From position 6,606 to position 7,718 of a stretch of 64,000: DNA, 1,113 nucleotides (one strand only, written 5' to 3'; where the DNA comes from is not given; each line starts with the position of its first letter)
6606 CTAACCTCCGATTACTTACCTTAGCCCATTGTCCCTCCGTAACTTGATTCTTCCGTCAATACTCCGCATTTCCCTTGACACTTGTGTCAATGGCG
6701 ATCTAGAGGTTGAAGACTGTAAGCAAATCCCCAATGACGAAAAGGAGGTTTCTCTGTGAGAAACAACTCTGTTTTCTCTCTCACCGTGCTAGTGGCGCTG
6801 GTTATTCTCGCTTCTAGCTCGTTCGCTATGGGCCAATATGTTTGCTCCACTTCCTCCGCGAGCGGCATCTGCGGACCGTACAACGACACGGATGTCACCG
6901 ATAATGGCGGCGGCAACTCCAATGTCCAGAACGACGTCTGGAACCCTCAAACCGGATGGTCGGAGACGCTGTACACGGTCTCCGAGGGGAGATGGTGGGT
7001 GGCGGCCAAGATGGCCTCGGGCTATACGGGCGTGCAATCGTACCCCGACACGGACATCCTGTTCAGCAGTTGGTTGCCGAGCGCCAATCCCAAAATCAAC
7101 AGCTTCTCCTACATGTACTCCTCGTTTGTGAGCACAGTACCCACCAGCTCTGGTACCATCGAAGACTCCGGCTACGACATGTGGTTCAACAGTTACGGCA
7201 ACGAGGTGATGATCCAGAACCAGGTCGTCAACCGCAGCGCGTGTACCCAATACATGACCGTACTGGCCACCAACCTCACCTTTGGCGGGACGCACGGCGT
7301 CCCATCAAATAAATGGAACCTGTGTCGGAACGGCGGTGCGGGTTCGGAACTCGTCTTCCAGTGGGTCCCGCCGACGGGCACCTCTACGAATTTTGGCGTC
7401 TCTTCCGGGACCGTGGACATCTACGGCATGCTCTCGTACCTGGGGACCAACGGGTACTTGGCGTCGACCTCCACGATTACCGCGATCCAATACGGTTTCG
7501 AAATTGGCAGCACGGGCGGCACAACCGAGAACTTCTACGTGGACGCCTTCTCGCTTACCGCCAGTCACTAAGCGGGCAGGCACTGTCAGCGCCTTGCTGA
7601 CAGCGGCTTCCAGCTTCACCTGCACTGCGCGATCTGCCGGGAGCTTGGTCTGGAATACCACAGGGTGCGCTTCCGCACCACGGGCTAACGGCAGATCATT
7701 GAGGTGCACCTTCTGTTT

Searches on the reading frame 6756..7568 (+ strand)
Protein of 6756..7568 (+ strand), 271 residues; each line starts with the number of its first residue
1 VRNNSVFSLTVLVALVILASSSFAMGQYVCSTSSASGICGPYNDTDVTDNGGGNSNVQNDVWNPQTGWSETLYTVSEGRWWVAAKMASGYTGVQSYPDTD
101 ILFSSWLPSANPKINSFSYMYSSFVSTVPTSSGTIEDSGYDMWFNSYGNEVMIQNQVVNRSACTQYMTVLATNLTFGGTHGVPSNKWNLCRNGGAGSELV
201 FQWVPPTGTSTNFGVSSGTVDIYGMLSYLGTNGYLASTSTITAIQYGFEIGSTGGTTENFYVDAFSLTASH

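Call 4: search_protein_families(library=pfam, proteins=[window:6756-7568:+], max_evalue=1)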
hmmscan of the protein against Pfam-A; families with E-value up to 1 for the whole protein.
window:6756-7568:+ (271 aa): 1 family
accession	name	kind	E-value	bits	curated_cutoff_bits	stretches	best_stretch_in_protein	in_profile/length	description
PF07447.17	Matrix_Filo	-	0.093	12.2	25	1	147-196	141-189/292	Matrix protein VP40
